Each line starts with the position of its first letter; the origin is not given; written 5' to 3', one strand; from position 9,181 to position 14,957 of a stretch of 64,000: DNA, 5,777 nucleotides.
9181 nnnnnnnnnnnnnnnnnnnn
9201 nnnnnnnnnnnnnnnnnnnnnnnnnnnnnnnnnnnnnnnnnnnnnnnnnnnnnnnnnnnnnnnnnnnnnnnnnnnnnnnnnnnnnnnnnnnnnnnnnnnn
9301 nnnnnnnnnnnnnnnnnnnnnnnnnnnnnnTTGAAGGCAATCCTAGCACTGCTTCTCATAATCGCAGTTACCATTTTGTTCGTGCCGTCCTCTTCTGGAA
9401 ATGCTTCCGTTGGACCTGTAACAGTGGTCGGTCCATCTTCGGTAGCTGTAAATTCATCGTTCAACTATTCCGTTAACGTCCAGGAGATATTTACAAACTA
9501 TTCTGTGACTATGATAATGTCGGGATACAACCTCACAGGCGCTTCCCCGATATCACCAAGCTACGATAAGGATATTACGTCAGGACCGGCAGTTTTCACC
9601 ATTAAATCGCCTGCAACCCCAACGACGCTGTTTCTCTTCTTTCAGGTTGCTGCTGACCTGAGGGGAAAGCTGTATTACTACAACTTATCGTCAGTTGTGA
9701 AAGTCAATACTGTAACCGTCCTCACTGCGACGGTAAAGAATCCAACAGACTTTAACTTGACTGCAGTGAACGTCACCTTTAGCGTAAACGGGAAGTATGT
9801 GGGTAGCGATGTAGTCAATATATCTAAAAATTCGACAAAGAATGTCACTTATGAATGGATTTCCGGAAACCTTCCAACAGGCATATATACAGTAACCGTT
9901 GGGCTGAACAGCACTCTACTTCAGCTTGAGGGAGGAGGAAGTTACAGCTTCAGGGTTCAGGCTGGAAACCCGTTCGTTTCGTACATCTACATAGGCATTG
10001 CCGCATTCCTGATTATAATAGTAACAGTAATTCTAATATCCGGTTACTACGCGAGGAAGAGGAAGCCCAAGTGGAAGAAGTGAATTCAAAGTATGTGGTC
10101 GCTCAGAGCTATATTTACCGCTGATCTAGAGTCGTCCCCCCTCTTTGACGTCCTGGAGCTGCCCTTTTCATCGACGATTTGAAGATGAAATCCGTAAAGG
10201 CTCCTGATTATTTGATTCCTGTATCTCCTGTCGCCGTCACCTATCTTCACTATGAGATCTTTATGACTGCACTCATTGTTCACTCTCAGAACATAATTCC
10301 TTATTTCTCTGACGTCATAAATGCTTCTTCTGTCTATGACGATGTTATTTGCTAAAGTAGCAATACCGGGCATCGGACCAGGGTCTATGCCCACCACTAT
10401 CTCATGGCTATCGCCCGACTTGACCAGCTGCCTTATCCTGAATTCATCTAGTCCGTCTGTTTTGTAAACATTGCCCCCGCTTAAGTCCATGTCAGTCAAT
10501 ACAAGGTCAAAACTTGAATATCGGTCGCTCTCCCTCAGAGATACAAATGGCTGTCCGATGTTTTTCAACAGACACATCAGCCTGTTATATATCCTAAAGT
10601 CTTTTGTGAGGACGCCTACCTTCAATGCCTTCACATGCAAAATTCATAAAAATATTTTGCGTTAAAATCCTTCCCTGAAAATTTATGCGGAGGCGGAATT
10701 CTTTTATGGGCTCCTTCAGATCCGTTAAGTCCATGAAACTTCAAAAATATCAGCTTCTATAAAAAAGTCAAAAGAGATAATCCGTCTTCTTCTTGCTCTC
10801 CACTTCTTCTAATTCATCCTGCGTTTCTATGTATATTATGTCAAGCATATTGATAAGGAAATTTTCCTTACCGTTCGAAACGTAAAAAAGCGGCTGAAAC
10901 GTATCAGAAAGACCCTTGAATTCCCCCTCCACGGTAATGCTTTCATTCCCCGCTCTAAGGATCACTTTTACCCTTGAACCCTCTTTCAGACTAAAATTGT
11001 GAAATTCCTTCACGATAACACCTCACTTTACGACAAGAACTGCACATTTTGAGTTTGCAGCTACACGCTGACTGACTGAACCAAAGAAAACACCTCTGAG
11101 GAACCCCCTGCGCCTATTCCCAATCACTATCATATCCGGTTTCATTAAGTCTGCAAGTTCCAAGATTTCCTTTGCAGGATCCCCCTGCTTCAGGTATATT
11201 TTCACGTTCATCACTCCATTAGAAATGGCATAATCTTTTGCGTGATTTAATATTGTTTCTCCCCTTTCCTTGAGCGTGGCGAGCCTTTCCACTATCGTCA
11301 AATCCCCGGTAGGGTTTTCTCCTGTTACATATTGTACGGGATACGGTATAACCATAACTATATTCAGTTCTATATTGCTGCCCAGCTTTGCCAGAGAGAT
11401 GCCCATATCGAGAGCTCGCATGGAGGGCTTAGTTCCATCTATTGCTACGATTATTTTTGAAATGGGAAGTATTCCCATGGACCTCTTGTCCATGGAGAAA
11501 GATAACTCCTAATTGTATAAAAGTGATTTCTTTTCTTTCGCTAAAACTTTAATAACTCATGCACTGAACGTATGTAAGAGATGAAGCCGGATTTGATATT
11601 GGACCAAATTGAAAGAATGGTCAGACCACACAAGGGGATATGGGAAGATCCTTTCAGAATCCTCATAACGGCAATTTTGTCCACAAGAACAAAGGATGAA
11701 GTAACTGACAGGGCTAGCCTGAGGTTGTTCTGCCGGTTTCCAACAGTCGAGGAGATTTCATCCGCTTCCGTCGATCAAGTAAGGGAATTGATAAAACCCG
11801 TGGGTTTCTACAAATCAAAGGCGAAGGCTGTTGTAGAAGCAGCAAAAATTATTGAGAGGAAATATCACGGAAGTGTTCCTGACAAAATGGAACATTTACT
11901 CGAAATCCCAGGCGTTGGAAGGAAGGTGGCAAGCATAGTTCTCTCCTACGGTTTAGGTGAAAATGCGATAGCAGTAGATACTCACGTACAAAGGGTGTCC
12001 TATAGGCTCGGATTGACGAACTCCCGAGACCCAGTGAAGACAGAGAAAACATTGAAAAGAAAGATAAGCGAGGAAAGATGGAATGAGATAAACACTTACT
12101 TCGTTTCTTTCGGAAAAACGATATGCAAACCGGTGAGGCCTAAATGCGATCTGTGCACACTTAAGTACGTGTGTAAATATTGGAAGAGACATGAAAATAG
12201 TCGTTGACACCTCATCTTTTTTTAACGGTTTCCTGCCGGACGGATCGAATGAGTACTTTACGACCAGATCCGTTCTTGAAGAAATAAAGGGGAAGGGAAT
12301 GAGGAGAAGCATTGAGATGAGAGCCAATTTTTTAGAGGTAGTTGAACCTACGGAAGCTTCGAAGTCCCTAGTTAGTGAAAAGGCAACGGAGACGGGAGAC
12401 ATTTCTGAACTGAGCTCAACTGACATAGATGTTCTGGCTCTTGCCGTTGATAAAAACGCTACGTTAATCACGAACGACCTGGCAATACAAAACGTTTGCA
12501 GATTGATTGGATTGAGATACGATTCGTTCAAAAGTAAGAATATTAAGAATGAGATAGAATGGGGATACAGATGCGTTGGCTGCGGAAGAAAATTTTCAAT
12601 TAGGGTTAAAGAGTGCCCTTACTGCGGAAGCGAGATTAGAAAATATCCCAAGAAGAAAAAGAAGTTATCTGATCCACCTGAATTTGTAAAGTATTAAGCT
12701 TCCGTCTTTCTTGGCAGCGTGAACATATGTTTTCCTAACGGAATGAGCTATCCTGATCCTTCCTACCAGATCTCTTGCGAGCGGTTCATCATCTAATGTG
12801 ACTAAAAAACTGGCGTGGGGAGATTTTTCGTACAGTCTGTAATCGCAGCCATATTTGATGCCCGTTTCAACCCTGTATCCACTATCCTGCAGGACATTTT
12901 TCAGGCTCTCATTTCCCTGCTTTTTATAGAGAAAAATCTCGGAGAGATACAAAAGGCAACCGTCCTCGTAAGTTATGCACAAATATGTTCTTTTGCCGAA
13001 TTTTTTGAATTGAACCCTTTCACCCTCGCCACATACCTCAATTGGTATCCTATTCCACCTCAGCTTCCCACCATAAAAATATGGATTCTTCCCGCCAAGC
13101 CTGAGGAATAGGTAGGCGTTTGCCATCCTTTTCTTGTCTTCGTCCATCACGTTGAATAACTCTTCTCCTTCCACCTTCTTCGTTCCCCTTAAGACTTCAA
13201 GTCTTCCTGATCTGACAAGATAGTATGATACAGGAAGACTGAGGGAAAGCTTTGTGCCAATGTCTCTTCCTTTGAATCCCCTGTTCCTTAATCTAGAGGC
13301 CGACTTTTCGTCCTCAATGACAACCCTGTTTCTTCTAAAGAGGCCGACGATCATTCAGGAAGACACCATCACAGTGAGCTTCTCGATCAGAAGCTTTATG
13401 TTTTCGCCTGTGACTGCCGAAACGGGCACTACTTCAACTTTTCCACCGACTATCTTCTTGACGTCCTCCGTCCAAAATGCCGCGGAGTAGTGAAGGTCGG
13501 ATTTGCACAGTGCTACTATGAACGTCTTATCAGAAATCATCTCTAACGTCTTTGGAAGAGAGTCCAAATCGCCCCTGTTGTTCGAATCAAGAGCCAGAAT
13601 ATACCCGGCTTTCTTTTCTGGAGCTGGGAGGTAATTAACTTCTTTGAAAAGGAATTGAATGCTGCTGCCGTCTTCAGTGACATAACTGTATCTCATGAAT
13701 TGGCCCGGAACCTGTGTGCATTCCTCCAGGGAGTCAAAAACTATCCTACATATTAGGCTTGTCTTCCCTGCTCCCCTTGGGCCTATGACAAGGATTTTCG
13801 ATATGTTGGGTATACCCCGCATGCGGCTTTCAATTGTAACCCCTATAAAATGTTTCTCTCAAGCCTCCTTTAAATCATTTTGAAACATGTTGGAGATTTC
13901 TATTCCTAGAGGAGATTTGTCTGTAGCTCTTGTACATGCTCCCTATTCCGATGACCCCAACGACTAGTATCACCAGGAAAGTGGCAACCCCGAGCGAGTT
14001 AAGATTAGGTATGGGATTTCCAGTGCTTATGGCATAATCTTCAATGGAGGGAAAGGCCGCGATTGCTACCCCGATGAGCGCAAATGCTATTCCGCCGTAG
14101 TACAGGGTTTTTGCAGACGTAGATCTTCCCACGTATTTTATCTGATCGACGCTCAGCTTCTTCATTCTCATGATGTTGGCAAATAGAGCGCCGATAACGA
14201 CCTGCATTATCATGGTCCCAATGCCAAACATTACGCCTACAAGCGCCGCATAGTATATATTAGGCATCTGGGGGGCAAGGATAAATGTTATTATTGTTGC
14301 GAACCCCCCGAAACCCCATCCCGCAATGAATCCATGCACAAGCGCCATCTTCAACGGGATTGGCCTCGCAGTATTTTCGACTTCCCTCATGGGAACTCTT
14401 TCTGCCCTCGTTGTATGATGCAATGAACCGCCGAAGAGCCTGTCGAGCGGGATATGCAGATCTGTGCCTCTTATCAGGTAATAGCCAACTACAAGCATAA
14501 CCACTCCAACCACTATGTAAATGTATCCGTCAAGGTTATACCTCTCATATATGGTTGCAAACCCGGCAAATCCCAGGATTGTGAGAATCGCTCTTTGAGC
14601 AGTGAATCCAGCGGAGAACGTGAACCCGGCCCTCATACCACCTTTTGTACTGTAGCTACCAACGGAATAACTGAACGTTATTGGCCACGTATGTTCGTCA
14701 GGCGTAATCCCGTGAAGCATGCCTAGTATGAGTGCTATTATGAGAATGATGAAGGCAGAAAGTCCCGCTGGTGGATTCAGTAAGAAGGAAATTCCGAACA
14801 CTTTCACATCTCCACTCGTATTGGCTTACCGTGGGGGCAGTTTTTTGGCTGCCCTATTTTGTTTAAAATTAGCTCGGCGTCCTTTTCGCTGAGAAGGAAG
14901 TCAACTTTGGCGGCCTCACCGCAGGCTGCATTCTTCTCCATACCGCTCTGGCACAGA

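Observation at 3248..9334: Giant 2,028-aa AglB: oligosaccharyltransferase fused to about 1,100 aa of sequon-saturated beta-sandwich repeats with its own C-terminal anchor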

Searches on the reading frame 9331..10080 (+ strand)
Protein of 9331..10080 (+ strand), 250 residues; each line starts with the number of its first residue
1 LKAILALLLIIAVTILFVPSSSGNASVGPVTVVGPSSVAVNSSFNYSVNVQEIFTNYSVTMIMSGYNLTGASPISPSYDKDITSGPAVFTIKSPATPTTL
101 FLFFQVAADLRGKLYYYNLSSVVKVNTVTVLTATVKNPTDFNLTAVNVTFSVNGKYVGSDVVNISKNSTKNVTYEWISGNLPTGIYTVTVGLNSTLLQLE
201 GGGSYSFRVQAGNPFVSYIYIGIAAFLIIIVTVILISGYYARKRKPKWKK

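Call 8: search_protein_families(library=pfam, proteins=[window:9331-10080:+], max_evalue=0.001)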
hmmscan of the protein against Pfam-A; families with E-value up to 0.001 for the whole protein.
window:9331-10080:+ (250 aa): 1 family
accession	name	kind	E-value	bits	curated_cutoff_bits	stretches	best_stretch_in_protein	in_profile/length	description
PF07705.17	CARDB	-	0.00014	22.5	22.7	1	123-191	15-82/101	CARDB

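Call 63: search_protein_families(library=ncbifam, proteins=[window:9331-10080:+], max_evalue=0.1)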
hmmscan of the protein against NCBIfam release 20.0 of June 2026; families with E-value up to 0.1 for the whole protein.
window:9331-10080:+ (250 aa): 1 family
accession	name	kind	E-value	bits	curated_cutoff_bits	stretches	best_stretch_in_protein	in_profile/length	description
NF038353.1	FxLYD_dom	domain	0.018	14.9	23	0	128-165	3-43/71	FxLYD domain-containing protein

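Call 76: find_homologous_proteins(query=window:9331-10080:+, max_evalue=0.001)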
Query window:9331-10080:+ (250 aa): 31 proteins with E <= 0.001 among 1807 candidates.
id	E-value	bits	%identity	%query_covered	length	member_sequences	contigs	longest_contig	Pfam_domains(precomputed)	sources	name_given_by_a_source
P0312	1.7e-151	520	100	100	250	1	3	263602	-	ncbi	ncbi:MAG: hypothetical protein QXO03_00225 [Thermoplasmatales archaeon]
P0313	1.1e-125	436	80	100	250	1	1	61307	-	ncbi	ncbi:MAG: hypothetical protein ACP5UO_01740 [Thermoplasmata archaeon]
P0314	8.5e-122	423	77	100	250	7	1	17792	-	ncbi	ncbi:MAG: hypothetical protein QXX75_01925 [Thermoplasmatales archaeon]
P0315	7.2e-117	407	73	100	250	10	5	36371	-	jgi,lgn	-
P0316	1.1e-95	338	63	98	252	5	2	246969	-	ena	-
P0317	4.8e-95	336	62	100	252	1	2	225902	-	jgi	jgi:hypothetical protein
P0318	2.7e-94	333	64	95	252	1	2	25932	-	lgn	-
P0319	1.8e-88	314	59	100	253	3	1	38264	-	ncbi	-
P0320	3.1e-87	310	57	100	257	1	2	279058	-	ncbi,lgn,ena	-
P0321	6.3e-87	309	57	100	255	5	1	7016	-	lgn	-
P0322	8.1e-87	309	61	92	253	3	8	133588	-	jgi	jgi:hypothetical protein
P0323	1.2e-86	308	58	95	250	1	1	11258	-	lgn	-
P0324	1.5e-86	308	63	92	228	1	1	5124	-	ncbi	-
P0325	6.6e-85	302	62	89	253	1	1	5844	-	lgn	-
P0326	6.9e-85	302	53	100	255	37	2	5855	-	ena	-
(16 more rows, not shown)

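Call 82: search_solved_structures(query=window:9331-10080:+, max_evalue=1)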
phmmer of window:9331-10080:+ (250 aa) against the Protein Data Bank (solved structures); distinct sequences matched with E-value up to 1: 265 (the best 60 are shown).
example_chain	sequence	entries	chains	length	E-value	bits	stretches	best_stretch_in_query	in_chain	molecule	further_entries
5ibl_C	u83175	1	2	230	1.8e-05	27.7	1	74-195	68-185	6639 Heavy Chain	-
5ibt_H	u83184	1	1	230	1.8e-05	27.7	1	74-195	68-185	UCA Heavy Chain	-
8db4_A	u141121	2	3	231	6e-05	26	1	83-195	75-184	13T1 Heavy chain | 13t1 Fab heavy chain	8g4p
5ibu_G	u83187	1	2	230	6.4e-05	25.9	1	65-195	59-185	6652 Heavy Chain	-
9i4c_H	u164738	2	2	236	0.00015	24.6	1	107-195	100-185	heavy chain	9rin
6v4q_H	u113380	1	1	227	0.0019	21.1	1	96-195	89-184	Naive-1 Fab heavy chain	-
4xi5_D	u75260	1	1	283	0.0019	21.1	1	107-195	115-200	Fab-94 heavy chain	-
6phd_H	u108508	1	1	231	0.0022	20.9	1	110-195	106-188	2586 Antibody Fab, Heavy Chain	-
8g8d_H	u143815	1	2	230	0.0027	20.6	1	87-195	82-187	DH1346 heavy chain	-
6v4r_H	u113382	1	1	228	0.0027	20.6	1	95-195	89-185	Chimera-1 Fab heavy chain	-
4o5l_H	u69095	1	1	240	0.0032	20.3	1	108-195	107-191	Fab F045-092 heavy chain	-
4o58_H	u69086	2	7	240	0.0032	20.3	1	108-195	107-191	Fab F045-092 heavy chain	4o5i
2qqn_H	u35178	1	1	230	0.0037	20.1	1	54-195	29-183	Antibody heavy chain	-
5drx_H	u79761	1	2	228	0.0045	19.8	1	112-195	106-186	CLL240 heavy chain (VH and CH1 domains)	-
4n90_D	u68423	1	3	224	0.0048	19.8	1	103-195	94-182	Fab heavy chain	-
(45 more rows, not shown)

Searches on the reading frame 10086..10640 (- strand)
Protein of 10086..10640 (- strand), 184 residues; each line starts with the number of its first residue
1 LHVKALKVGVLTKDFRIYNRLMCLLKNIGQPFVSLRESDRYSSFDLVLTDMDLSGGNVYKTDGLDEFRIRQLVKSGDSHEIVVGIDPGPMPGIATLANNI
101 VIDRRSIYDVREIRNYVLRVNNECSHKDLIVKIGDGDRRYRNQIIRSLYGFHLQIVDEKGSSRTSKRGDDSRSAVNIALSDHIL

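Call 8: search_protein_families(library=pfam, proteins=[window:10086-10640:-], max_evalue=0.001)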
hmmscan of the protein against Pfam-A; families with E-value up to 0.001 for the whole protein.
window:10086-10640:- (184 aa): 0 families

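Call 63: search_protein_families(library=ncbifam, proteins=[window:10086-10640:-], max_evalue=0.1)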
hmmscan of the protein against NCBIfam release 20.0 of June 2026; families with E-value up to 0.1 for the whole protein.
window:10086-10640:- (184 aa): 0 families

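Call 81: search_solved_structures(query=window:10086-10640:-, max_evalue=1)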
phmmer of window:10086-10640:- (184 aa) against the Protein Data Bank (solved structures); distinct sequences matched with E-value up to 1: 0.

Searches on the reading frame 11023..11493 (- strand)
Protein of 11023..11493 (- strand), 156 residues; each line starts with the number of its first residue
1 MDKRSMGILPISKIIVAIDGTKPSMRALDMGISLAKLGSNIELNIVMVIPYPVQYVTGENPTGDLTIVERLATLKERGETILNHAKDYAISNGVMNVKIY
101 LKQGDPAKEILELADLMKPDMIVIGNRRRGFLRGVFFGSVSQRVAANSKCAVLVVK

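Call 8: search_protein_families(library=pfam, proteins=[window:11023-11493:-], max_evalue=0.001)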
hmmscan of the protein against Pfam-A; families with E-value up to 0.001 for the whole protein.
window:11023-11493:- (156 aa): 1 family
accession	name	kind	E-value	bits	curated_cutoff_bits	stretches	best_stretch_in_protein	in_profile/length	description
PF00582.32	Usp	-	4.7e-28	99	24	1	12-156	3-141/141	Universal stress protein family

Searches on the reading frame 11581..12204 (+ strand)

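Call 8: search_protein_families(library=pfam, proteins=[window:11581-12204:+], max_evalue=0.001)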
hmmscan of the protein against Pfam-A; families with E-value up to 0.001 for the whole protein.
window:11581-12204:+ (208 aa): 4 families
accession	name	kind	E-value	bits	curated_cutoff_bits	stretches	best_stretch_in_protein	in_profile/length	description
PF00730.31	HhH-GPD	-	1.6e-24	86.8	26.2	1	29-162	1-106/108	HhH-GPD superfamily base excision DNA repair protein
PF14520.12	HHH_5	-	4.9e-06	27.4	27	0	45-89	14-56/57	Helix-hairpin-helix domain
PF00633.29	HHH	-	1.2e-05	25.4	24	1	95-123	2-30/30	Helix-hairpin-helix motif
PF22175.2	Ogg-HhH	-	0.00037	20.5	27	1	57-157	48-156/173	8-oxoguanine DNA glycosylase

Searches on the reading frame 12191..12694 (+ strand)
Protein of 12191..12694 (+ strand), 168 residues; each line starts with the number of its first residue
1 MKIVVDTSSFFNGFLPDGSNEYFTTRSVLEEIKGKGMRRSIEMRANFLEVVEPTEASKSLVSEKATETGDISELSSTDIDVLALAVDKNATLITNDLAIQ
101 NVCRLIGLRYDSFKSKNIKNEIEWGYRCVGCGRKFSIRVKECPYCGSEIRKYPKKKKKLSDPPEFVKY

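Call 8: search_protein_families(library=pfam, proteins=[window:12191-12694:+], max_evalue=0.001)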
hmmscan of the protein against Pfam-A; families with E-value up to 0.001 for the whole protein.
window:12191-12694:+ (168 aa): 2 families
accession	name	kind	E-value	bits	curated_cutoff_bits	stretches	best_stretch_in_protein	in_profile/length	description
PF17146.10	PIN_6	-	7.2e-20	71.7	27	1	3-86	1-85/87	PIN domain of ribonuclease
PF08745.17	PIN_5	-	9.5e-05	22.3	27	1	75-110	155-190/205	PINc domain ribonuclease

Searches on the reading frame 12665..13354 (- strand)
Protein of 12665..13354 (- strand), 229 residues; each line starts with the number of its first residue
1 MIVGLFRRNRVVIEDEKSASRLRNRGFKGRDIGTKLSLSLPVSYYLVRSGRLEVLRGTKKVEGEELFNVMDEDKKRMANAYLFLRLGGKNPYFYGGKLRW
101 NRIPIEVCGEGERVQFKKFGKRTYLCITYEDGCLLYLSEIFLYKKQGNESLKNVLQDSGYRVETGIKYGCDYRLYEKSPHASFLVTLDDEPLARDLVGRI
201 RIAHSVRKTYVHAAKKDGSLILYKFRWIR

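Call 8: search_protein_families(library=pfam, proteins=[window:12665-13354:-], max_evalue=0.001)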
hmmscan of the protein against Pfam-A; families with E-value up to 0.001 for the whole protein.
window:12665-13354:- (229 aa): 2 families
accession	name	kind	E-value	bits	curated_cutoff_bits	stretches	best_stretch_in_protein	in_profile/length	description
PF01974.23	tRNA_int_endo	-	2.4e-14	53.6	27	1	155-217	11-79/85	tRNA intron endonuclease, catalytic C-terminal domain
PF02778.19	tRNA_int_endo_N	-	6.2e-09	35.7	21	1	4-67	3-67/67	tRNA intron endonuclease, N-terminal domain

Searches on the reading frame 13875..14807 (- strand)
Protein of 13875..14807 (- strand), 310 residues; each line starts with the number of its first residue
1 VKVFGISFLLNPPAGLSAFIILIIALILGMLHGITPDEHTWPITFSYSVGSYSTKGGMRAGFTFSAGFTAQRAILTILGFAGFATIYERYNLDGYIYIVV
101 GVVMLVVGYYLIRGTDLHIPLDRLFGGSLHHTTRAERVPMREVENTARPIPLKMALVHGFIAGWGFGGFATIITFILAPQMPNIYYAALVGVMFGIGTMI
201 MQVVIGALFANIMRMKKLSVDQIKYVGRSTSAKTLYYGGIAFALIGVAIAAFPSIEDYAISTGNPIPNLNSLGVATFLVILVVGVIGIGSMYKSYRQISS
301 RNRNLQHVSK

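Call 77: search_protein_families(library=pfam, proteins=[window:13875-14807:-], max_evalue=0.001)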
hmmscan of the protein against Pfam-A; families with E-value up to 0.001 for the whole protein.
window:13875-14807:- (310 aa): 1 family
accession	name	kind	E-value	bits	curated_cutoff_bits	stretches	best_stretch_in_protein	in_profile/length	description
PF13386.12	DsbD_2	-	0.00034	21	24.9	1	84-214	61-179/199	Cytochrome C biogenesis protein transmembrane region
